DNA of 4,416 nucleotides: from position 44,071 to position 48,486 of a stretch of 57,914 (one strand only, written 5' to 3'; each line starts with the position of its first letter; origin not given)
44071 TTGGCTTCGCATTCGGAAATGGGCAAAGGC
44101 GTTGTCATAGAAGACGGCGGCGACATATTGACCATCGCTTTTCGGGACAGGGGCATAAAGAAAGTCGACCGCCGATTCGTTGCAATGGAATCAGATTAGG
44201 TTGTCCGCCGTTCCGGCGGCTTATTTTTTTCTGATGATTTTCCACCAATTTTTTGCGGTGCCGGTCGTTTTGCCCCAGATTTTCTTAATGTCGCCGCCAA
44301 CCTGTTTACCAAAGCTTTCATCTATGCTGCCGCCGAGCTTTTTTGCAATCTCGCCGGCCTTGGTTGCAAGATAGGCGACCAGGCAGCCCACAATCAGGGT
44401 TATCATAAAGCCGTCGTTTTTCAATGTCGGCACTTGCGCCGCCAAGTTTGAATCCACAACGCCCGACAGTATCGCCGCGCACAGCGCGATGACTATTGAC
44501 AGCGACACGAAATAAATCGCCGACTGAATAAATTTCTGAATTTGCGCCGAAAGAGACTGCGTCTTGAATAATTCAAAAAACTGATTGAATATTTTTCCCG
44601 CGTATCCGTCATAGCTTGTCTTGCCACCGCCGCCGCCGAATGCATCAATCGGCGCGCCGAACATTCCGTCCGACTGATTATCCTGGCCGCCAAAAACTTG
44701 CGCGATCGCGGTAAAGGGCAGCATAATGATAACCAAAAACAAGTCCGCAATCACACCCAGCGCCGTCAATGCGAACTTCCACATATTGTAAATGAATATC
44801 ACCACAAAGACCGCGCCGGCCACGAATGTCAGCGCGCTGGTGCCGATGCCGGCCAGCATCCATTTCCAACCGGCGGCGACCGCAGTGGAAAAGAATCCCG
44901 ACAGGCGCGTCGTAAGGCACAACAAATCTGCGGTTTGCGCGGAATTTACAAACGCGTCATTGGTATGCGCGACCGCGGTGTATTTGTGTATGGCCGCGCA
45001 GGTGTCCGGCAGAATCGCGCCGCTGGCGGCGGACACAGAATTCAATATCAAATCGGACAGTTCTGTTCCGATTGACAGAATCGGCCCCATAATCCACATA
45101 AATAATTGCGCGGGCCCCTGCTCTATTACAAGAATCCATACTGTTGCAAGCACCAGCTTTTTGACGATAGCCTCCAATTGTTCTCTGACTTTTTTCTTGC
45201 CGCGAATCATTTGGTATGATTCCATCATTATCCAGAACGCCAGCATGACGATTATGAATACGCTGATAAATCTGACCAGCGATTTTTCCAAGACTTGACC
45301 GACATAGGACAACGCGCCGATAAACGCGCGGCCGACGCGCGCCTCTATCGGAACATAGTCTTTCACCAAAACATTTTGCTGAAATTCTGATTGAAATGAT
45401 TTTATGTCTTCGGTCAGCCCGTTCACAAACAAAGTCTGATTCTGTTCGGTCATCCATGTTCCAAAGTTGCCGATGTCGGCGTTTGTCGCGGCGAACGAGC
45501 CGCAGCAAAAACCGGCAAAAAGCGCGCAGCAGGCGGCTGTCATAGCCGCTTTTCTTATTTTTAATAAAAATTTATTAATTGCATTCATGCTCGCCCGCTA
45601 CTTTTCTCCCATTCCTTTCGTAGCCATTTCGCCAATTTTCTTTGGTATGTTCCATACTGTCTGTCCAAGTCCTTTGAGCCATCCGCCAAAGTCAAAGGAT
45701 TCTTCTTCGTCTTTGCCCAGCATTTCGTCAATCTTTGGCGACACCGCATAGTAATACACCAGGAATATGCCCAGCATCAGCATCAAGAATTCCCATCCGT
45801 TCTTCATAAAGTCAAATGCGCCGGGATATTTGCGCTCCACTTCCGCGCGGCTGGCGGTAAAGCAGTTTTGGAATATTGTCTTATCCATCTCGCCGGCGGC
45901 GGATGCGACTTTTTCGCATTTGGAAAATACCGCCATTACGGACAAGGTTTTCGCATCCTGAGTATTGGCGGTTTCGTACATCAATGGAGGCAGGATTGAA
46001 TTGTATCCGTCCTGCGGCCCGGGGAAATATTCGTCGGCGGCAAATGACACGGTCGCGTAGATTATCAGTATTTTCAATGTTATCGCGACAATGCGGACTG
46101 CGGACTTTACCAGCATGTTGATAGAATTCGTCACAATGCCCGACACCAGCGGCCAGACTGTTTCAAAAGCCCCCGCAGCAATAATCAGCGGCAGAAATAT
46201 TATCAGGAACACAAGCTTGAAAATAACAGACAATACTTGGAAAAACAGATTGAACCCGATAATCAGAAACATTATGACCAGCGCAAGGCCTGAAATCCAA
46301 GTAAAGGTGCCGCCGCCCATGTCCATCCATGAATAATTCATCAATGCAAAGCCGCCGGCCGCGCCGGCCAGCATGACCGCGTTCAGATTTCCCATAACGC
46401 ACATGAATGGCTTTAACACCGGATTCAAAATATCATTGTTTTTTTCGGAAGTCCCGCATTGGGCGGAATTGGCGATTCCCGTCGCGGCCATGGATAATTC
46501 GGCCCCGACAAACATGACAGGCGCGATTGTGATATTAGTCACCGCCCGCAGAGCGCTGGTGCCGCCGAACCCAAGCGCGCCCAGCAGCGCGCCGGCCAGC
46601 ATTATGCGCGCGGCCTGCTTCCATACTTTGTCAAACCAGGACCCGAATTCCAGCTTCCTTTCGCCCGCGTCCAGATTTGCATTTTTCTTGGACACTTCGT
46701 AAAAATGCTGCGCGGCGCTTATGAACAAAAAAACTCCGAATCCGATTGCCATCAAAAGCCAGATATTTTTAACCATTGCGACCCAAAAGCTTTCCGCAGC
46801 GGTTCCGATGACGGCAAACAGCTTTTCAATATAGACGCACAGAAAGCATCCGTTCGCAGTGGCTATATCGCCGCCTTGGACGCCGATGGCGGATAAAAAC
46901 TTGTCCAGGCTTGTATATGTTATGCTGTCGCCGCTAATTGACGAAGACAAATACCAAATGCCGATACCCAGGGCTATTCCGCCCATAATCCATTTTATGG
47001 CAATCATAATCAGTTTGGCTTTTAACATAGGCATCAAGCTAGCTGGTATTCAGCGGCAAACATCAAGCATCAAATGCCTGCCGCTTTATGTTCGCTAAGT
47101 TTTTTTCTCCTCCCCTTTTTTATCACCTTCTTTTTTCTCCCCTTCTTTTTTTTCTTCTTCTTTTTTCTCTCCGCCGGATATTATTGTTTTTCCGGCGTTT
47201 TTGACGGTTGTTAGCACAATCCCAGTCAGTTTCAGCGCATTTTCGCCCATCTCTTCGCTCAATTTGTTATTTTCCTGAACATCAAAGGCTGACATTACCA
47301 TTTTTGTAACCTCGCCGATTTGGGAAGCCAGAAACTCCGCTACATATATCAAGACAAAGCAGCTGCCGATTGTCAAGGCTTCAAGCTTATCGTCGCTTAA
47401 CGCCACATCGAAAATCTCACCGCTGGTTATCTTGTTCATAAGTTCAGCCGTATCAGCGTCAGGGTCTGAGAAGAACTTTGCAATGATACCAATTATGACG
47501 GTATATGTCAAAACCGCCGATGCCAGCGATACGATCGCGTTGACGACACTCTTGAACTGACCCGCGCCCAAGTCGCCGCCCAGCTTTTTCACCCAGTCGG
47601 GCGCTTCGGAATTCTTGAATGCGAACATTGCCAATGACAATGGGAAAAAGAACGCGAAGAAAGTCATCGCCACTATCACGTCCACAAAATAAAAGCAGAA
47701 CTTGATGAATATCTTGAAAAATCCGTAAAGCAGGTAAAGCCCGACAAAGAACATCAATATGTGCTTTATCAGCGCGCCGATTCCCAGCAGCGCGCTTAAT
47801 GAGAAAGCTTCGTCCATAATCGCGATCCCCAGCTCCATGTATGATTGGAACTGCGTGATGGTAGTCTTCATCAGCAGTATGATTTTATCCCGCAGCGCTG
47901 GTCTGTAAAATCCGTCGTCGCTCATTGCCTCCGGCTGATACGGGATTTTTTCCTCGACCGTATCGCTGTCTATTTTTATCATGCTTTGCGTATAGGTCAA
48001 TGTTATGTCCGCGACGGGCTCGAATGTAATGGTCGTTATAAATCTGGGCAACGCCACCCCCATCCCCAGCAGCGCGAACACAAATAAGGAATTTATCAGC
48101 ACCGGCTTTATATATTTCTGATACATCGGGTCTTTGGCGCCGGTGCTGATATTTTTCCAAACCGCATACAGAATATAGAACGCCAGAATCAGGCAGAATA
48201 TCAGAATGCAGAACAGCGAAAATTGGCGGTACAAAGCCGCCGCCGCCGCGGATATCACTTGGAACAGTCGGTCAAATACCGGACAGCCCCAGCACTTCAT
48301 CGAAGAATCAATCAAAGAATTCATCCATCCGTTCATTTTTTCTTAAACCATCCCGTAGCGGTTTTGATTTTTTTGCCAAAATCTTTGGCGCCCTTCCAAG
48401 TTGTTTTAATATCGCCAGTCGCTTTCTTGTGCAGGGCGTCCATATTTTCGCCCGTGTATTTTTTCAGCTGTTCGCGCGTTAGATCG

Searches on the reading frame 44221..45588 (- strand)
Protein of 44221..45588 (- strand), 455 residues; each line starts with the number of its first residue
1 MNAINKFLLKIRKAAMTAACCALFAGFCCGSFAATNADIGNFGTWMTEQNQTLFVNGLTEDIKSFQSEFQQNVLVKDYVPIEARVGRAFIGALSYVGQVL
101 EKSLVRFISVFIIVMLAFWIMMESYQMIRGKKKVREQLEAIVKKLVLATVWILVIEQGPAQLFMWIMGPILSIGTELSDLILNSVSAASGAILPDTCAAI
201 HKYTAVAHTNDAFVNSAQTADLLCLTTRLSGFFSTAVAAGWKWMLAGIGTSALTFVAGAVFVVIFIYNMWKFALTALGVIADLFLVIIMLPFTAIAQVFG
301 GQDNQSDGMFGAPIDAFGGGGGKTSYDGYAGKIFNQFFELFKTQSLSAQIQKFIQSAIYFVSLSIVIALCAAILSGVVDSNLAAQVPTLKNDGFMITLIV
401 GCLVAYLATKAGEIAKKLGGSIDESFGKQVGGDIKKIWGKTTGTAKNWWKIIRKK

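Call 6: search_protein_families(library=pfam, proteins=[window:44221-45588:-], max_evalue=0.01)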
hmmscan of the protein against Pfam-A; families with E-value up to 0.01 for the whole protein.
window:44221-45588:- (455 aa): 0 families

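Call 15: search_solved_structures(query=A1, max_evalue=10)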
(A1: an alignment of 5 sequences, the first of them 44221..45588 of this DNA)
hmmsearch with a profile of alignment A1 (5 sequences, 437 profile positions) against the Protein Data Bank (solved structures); distinct sequences matched with E-value up to 10: 0.

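Call 16: search_protein_families(library=ncbifam, proteins=[window:44221-45588:-], max_evalue=1)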
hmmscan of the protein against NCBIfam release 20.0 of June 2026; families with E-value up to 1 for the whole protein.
window:44221-45588:- (455 aa): 0 families

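Call 53: search_protein_families(library=pfam, alignment_id=A2, max_evalue=1)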
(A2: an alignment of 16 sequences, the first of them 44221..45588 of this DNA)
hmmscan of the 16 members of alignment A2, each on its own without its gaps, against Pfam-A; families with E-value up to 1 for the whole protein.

A. member 1, window:44221-45588:- (455 aa): 0 families

B. families by the number of members that match (of 16 scanned): 10 families
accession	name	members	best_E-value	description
PF04610.19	TrbL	2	1.1e-05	TrbL/VirB6 plasmid conjugal transfer protein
PF01551.29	Peptidase_M23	1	1.2e-25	Peptidase family M23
PF07264.17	EI24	1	0.00014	Sulfate transporter CysZ/Etoposide-induced protein 2.4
PF13533.13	Biotin_lipoyl_2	1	0.00045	Biotin-lipoyl like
PF14967.11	FAM70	1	0.00098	FAM70 protein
PF09887.15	DUF2114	1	0.043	Uncharacterized protein conserved in archaea (DUF2114)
PF09479.16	Flg_new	1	0.099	Listeria-Bacteroides repeat domain (List_Bact_rpt)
PF22414.1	Hia_Tpr_ring_dom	1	0.1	Trimeric autotransporter adhesin, Trp ring domain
PF20456.3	DUF6709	1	0.46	Family of unknown function (DUF6709)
PF19079.5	CFSR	1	0.83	Collagen-flanked surface repeat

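Call 56: search_solved_structures(query=A2, max_evalue=10)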
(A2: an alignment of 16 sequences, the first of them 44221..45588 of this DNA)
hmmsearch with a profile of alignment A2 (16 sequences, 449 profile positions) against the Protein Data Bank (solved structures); distinct sequences matched with E-value up to 10: 2.
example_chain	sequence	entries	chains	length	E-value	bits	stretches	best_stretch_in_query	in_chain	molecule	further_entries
4uos_A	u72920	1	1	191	0.046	15.7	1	388-441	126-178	DESIGNED HELICAL BUNDLE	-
8d06_A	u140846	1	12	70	2.3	10.2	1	385-432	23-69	HALC3_104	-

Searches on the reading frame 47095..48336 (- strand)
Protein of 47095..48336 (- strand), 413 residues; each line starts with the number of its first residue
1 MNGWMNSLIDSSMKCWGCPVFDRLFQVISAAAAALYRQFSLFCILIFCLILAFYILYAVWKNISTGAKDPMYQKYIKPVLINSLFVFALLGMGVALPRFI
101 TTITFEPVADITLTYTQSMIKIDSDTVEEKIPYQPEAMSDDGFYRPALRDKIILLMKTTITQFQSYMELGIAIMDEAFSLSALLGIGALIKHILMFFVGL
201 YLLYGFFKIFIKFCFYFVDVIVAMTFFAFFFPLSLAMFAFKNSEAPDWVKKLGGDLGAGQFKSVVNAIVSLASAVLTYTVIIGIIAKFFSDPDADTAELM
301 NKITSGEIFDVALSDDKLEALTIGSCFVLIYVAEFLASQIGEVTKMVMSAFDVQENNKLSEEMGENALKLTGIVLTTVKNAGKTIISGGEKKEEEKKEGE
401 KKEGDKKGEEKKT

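Call 6: search_protein_families(library=pfam, proteins=[window:47095-48336:-], max_evalue=0.01)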
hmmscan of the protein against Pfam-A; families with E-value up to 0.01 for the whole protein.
window:47095-48336:- (413 aa): 1 family
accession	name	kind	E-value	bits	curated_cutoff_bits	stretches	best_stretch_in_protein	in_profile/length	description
PF07264.17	EI24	-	0.00014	22.5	32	0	221-300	27-97/199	Sulfate transporter CysZ/Etoposide-induced protein 2.4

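Call 16: search_protein_families(library=ncbifam, proteins=[window:47095-48336:-], max_evalue=1)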
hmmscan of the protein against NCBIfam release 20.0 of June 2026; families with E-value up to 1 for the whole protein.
window:47095-48336:- (413 aa): 2 families
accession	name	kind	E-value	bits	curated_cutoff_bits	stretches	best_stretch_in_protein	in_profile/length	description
TIGR01438.1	TGR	subfamily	0.023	13.6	475.85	1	302-386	168-255/485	thioredoxin and glutathione reductase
NF004933.0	PRK06287.1-4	equivalog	0.21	11.8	238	1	276-348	25-98/122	cobalt transport protein CbiN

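Call 46: find_related_loci(query=window:47095-48336:-, collection=metagenome_contigs, flank=10000)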
Query window:47095-48336:- (413 aa) in metagenome_contigs; peptide patterns used: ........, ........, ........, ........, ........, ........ (x = any residue, [..] = any of these).
600 stretches matched a pattern (row limit reached: there are more); 4 encode a relative of the query (tblastn E <= 1e-3); 4 distinct loci.
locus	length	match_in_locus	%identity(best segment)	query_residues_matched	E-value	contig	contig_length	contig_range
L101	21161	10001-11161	58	1-387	1e-158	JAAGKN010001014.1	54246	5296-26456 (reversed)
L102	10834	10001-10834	60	1-278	4e-105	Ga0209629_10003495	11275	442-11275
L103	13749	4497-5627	20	8-390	2e-5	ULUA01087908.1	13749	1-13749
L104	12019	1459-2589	20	8-390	1e-5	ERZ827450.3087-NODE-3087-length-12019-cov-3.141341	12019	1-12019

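Call 50: search_protein_families(library=pfam, proteins=[L103:253-681:+, L103:697-1542:+, L103:1750-4314:+, L103:4332-5630:+, L103:5661-7898:+, L103:7902-10811:+, L103:10943-11971:+, L103:12203-12673:-, L103:12625-12990:-, L103:13315-13707:-], max_evalue=0.01)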
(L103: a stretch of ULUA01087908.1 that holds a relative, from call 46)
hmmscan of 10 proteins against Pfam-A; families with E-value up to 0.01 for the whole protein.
L103:253-681:+ (142 aa): 0 families

L103:697-1542:+ (281 aa): 1 family
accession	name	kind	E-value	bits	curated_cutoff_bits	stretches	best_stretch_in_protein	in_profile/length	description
PF24096.1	DUF7379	-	0.0002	21.8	33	1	128-177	68-119/191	Domain of unknown function (DUF7379)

L103:1750-4314:+ (854 aa): 1 family
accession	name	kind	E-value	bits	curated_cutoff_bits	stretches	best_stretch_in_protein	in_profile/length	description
PF04610.19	TrbL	-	1.1e-05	25.7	25.9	1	393-494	91-191/215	TrbL/VirB6 plasmid conjugal transfer protein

L103:4332-5630:+ (432 aa): 1 family
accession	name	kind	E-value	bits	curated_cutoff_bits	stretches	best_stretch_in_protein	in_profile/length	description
PF04610.19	TrbL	-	0.0004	20.7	25.9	1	248-370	95-211/215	TrbL/VirB6 plasmid conjugal transfer protein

L103:5661-7898:+ (745 aa): 0 families

L103:7902-10811:+ (969 aa): 2 families
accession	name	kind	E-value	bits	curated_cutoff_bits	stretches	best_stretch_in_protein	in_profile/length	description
PF01551.29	Peptidase_M23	-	1.2e-25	89.9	28.7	1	99-211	2-95/96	Peptidase family M23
PF13533.13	Biotin_lipoyl_2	-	0.00045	20.4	29.8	1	156-175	11-30/32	Biotin-lipoyl like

L103:10943-11971:+ (342 aa): 13 families
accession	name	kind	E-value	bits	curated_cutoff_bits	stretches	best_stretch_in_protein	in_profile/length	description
PF01381.28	HTH_3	-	2e-27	95.4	23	2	26-80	1-55/55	Helix-turn-helix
PF13560.12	HTH_31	-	1.5e-18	67.3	27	2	25-79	5-60/64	Helix-turn-helix domain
PF12844.13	HTH_19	-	2.3e-13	50.3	30.2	2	26-81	4-59/64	Helix-turn-helix domain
PF13443.12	HTH_26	-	1.8e-09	38.1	22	1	26-82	2-59/63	Cro/C1-type HTH DNA-binding domain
PF04545.22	Sigma70_r4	-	4.2e-05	23.4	24.1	1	30-56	16-42/50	Sigma-70, region 4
PF13413.12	HTH_25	-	0.00011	22.3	24.6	0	118-169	2-59/62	Helix-turn-helix domain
PF07022.19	Phage_CI_repr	-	0.00016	22.4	22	1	28-85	6-62/65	Bacteriophage CI repressor helix-turn-helix domain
PF12840.13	HTH_20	-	0.00088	19.6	27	0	23-52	4-36/51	Helix-turn-helix domain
PF13693.12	HTH_35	-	0.0013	19.1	25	0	31-81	12-59/75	Winged helix-turn-helix DNA-binding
PF13384.12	HTH_23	-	0.0047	17.1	24.6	0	27-60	9-43/50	Homeodomain-like domain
PF08279.18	HTH_11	-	0.0051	17.1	25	0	27-53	7-34/55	HTH domain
PF13545.12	HTH_Crp_2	-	0.0058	17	27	0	160-186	27-53/70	Crp-like helix-turn-helix domain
PF12802.13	MarR_2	-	0.0099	16.5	27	0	34-54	19-40/61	MarR family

L103:12203-12673:- (156 aa): 0 families

L103:12625-12990:- (121 aa): 0 families

L103:13315-13707:- (130 aa): 0 families
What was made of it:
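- On TrbL/VirB6 (PF04610), five paralogs: L103 proteins hit TrbL at 1.1e-5 (call 50).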
